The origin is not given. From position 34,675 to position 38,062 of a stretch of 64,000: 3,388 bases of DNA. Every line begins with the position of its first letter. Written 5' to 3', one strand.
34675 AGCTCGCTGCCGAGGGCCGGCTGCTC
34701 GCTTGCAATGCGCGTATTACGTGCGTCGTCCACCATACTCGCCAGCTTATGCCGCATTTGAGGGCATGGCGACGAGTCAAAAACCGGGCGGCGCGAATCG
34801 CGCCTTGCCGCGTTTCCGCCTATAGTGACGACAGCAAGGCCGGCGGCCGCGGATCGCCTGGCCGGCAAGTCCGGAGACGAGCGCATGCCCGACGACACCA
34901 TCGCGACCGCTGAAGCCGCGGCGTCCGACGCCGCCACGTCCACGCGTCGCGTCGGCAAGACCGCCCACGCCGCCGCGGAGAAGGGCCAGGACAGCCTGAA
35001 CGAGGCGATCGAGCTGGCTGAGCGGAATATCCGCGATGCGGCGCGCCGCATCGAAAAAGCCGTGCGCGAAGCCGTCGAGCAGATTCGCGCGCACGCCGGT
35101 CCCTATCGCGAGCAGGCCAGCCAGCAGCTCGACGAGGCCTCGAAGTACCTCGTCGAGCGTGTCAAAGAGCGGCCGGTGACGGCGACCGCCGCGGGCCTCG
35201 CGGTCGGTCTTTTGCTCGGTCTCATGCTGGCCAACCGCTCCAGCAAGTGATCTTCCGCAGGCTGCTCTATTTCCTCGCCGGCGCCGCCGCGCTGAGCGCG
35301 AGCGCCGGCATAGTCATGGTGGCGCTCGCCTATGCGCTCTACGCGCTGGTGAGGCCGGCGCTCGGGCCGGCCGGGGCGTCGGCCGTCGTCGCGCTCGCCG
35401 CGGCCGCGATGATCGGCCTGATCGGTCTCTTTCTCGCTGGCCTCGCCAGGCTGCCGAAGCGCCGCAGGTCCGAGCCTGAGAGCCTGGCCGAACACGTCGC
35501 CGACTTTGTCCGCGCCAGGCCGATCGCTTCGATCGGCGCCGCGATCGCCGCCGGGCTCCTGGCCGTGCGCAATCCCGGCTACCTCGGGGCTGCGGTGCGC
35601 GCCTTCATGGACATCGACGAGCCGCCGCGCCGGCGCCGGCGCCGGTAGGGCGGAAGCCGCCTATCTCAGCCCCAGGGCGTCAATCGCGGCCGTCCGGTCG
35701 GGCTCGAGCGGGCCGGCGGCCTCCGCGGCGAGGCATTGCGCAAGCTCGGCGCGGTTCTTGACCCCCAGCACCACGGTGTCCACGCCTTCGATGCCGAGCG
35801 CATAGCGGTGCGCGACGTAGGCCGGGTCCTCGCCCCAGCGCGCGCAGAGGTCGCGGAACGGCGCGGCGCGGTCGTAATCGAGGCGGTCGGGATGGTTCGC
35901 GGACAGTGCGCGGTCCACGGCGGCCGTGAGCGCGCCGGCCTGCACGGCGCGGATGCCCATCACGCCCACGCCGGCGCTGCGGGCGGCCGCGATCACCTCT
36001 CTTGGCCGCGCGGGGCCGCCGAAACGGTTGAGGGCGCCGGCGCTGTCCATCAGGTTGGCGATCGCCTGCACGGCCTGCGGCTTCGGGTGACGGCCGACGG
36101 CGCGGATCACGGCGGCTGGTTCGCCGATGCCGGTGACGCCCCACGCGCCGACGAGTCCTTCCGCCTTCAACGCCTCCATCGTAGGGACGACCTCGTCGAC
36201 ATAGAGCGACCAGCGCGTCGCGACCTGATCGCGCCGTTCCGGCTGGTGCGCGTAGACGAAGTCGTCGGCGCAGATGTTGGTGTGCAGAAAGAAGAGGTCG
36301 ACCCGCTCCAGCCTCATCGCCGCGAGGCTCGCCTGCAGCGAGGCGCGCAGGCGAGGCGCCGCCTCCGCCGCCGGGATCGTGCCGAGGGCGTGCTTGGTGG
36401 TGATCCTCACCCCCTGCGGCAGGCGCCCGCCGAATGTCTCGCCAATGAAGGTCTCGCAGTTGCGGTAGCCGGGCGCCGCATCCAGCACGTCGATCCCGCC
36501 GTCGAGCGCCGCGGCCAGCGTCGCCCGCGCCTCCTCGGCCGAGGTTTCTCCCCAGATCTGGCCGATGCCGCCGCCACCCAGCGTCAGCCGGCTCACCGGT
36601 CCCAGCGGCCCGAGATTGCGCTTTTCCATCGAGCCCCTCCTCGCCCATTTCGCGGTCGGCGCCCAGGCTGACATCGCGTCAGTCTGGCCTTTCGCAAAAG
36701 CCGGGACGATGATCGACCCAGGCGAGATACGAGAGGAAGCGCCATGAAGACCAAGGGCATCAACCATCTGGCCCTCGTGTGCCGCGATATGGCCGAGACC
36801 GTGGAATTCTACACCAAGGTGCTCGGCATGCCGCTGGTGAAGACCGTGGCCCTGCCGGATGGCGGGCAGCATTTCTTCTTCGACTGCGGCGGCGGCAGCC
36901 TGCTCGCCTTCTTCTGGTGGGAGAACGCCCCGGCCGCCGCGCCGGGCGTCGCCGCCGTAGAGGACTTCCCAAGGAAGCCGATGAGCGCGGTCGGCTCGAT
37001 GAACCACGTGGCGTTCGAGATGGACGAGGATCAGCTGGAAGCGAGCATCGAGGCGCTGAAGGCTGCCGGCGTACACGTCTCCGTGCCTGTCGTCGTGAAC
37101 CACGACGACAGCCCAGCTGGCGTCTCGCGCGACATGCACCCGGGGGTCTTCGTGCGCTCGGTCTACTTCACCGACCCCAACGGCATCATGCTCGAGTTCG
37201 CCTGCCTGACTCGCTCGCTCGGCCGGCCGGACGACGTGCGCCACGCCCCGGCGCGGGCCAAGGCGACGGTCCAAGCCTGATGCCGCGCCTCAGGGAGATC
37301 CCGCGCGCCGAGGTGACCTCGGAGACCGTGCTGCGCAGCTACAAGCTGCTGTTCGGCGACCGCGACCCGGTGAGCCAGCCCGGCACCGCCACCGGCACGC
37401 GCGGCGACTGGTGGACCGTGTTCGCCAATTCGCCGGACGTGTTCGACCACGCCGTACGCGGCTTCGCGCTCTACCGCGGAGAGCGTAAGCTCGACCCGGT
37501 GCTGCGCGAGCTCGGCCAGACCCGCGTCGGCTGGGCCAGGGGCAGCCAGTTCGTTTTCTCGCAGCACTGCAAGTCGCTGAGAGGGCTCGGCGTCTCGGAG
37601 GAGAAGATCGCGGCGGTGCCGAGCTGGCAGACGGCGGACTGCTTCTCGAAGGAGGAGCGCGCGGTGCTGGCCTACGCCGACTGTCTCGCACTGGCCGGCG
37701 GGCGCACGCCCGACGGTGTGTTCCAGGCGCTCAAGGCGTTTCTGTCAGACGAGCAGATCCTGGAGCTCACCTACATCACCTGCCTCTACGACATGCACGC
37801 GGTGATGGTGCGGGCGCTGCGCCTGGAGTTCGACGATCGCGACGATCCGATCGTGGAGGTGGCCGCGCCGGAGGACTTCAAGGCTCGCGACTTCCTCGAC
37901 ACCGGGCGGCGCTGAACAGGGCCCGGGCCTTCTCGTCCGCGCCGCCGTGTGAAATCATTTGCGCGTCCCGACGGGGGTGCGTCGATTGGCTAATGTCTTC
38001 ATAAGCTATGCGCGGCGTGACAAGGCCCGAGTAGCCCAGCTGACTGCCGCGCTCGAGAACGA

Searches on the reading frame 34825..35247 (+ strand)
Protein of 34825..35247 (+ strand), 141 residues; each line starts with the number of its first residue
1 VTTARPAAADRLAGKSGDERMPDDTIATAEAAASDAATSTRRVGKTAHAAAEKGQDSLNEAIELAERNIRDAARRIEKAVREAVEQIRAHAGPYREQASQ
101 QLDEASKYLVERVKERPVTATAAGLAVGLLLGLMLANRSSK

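Call 101: search_protein_families(library=padloc, proteins=[window:34825-35247:+], max_evalue=0.001)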
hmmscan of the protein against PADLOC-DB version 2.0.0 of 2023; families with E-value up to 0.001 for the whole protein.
window:34825-35247:+ (141 aa): 1 family
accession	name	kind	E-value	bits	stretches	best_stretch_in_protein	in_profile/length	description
PDLC00640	ZorA2|ZorA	-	0.00096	15.9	0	28-113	469-554/590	MotA/ExbB/TolQ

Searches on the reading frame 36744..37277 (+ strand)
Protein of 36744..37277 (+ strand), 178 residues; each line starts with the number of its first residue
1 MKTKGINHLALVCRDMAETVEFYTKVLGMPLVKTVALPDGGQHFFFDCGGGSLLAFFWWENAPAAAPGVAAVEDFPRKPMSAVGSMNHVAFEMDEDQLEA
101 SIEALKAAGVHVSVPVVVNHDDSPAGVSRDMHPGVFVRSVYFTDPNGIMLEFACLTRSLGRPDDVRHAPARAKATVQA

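Call 6: search_protein_families(library=pfam, proteins=[window:36744-37277:+], max_evalue=1)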
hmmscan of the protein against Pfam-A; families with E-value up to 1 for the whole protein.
window:36744-37277:+ (178 aa): 5 families
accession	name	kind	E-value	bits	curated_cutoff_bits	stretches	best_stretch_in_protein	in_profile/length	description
PF00903.31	Glyoxalase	-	2.4e-17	63.9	20.6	1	5-152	1-121/121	Glyoxalase/Bleomycin resistance protein/Dioxygenase superfamily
PF13669.12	Glyoxalase_4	-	1.5e-06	28.9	27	1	7-113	1-94/109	Glyoxalase/Bleomycin resistance protein/Dioxygenase superfamily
PF18029.7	Glyoxalase_6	-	0.0036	18.4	23.6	1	10-111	3-82/106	Glyoxalase-like domain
PF13468.12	Glyoxalase_3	-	0.0074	16.8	25.1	1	7-116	2-106/176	Glyoxalase-like domain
PF15970.11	HicB-like_2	-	0.16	12.6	30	1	84-119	42-77/81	HicB_like antitoxin of bacterial toxin-antitoxin system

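Call 101: search_protein_families(library=padloc, proteins=[window:36744-37277:+], max_evalue=0.001)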
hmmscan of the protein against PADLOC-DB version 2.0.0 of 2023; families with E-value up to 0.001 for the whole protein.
window:36744-37277:+ (178 aa): 0 families

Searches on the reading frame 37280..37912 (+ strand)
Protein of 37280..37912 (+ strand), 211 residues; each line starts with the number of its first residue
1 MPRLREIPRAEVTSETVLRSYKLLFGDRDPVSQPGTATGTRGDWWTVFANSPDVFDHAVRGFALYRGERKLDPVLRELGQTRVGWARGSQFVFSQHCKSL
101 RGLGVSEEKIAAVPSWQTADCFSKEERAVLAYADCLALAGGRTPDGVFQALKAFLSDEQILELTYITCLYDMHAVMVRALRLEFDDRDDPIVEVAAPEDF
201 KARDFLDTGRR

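Call 6: search_protein_families(library=pfam, proteins=[window:37298-37912:+], max_evalue=1)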
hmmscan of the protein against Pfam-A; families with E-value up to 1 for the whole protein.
window:37298-37912:+ (205 aa): 1 family
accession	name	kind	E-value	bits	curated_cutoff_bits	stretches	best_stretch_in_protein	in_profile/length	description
PF02627.25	CMD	-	4.2e-14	52.7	23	1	55-128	11-83/84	Carboxymuconolactone decarboxylase family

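Call 37: find_homologous_proteins(query=window:37280-37912:+, max_evalue=1e-20)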
Query window:37280-37912:+ (211 aa): 8000 proteins with E <= 1e-20 among 8000 candidates; the best 120 are listed.
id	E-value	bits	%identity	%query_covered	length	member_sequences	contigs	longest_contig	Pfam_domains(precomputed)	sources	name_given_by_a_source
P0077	9.2e-139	478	100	100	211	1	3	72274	PF02627.26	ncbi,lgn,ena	-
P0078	2.3e-138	477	100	100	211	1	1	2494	PF02627.26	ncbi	-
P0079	4.6e-137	473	99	100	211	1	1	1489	PF02627.26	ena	-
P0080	5.8e-129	446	93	100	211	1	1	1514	PF02627.26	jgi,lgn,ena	jgi:alkylhydroperoxidase family enzyme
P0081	1.3e-128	445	93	100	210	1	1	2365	PF02627.26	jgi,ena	jgi:alkylhydroperoxidase family enzyme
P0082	3.1e-126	437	91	100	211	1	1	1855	PF02627.26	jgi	jgi:AhpD family alkylhydroperoxidase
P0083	3.6e-126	437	91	100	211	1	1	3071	PF02627.26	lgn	-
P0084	1.3e-125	435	89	100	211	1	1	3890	PF02627.26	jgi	jgi:alkylhydroperoxidase family enzyme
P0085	1.9e-125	435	89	100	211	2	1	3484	PF02627.26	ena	-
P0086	2.4e-125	434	89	100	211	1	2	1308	PF02627.26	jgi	jgi:alkylhydroperoxidase family enzyme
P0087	3.1e-125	434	90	100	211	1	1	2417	PF02627.26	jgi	jgi:alkylhydroperoxidase family enzyme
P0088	3.2e-125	434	89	100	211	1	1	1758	PF02627.26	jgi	jgi:alkylhydroperoxidase family enzyme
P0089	4.1e-125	434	88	100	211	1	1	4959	PF02627.26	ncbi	ncbi:MAG: carboxymuconolactone decarboxylase family protein [Caulobacterales bacterium]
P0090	4.2e-125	434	89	100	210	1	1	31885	PF02627.26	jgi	jgi:alkylhydroperoxidase family enzyme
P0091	5.3e-125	433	89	100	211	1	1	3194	PF02627.26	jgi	jgi:alkylhydroperoxidase family enzyme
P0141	9.3e-119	413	84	100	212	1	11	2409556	PF02627.26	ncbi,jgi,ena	jgi:alkylhydroperoxidase family enzyme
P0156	1.3e-117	409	83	100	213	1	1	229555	PF02627.26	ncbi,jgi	ncbi:MAG TPA: carboxymuconolactone decarboxylase family protein [Caulobacteraceae bacterium]|jgi:alk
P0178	2.1e-116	405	83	100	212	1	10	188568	PF02627.26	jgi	jgi:alkylhydroperoxidase family enzyme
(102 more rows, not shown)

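Call 38: find_encoding_contigs(protein=P0141, flank=6000, max_places=3)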
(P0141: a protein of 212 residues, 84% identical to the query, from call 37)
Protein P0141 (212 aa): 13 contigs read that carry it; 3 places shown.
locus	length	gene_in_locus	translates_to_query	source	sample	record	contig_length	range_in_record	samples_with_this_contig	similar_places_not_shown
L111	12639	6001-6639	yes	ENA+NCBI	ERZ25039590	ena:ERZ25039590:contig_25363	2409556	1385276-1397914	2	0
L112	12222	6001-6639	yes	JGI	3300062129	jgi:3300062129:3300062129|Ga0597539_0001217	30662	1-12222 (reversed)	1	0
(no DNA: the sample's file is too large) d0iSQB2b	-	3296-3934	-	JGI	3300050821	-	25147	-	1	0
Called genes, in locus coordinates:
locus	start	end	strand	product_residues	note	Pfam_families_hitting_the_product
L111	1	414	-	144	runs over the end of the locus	PF02974:Inh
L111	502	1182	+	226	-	PF00881:Nitroreductase, PF14512:TM1586_NiRdase (faint)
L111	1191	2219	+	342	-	PF01636:APH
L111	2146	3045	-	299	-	PF01738:DLH, PF20434:BD-FAE (faint), PF07859:Abhydrolase_3 (faint)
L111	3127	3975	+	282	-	PF00106:adh_short, PF13561:adh_short_C2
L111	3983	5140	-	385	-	PF00487:FA_desaturase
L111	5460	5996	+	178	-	PF00903:Glyoxalase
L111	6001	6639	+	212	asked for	PF02627:CMD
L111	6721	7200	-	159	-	-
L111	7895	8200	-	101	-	-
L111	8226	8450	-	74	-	-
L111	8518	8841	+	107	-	PF01722:BolA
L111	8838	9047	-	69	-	PF00313:CSD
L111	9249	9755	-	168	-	PF00571:CBS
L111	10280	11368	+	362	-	-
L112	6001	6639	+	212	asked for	PF02627:CMD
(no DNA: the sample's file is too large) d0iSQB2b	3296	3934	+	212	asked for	PF02627:CMD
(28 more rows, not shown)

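Call 39: find_encoding_contigs(protein=P0156, flank=6000, max_places=2)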
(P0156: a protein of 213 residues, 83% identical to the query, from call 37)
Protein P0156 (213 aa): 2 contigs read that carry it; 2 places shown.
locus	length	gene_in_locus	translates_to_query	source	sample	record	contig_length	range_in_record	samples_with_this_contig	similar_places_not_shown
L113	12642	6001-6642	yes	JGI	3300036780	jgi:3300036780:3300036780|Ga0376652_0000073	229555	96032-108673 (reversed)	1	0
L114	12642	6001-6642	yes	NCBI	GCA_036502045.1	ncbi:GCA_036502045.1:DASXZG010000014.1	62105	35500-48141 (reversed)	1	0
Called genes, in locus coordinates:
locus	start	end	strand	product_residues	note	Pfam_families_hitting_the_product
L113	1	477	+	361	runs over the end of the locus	PF00814:TsaD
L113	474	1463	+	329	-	PF01210:NAD_Gly3P_dh_N, PF07479:NAD_Gly3P_dh_C, PF20618:GPD_NAD_C_bact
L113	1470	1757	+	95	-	PF03795:YCII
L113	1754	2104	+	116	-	PF00355:Rieske (weak)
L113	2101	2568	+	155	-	PF00583:Acetyltransf_1, PF13673:Acetyltransf_10 (weak), PF13508:Acetyltransf_7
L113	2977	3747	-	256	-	PF02633:Creatininase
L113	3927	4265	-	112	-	PF01541:GIY-YIG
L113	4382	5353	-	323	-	PF00248:Aldo_ket_red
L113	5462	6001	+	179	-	PF00903:Glyoxalase, PF13669:Glyoxalase_4 (faint)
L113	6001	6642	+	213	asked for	PF02627:CMD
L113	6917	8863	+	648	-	PF16177:ACAS_N, PF00501:AMP-binding, PF13193:AMP-binding_C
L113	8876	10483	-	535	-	-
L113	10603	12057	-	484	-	-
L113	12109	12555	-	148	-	-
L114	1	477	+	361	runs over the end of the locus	PF00814:TsaD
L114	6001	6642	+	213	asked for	PF02627:CMD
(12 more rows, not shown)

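Call 40: find_encoding_contigs(protein=P0178, flank=6000, max_places=3)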
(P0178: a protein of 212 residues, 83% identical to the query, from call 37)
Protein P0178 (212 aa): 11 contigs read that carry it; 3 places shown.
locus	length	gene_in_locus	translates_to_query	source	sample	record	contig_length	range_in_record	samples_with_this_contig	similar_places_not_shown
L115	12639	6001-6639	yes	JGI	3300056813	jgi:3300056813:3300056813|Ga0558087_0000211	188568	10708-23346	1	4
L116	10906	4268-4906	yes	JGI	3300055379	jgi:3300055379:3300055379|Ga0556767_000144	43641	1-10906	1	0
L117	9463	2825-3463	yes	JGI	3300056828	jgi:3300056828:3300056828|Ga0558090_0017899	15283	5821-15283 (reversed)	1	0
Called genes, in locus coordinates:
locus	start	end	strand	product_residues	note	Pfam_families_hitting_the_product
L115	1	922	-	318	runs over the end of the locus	PF01379:Porphobil_deam, PF03900:Porphobil_deamC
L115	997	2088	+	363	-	PF00814:TsaD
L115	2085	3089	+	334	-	PF01210:NAD_Gly3P_dh_N, PF03807:F420_oxidored (weak), PF07479:NAD_Gly3P_dh_C, PF20618:GPD_NAD_C_bact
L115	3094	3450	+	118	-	PF00355:Rieske (weak)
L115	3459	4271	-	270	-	PF02633:Creatininase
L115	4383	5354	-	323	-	PF00248:Aldo_ket_red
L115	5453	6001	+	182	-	PF00903:Glyoxalase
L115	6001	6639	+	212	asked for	PF02627:CMD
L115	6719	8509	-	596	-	PF03485:Arg_tRNA_synt_N, PF00750:tRNA-synt_1d, PF05746:DALR_1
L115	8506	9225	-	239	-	-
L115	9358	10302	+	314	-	PF02401:LYTB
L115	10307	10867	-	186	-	PF00908:dTDP_sugar_isom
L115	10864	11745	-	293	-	PF01370:Epimerase, PF04321:RmlD_sub_bind, PF16363:GDP_Man_Dehyd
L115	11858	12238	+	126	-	-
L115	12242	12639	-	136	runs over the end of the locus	-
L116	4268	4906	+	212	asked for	PF02627:CMD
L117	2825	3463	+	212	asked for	PF02627:CMD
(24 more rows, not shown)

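Call 101: search_protein_families(library=padloc, proteins=[window:37280-37912:+], max_evalue=0.001)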
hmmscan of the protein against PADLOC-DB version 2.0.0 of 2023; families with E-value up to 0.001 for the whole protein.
window:37280-37912:+ (211 aa): 0 families
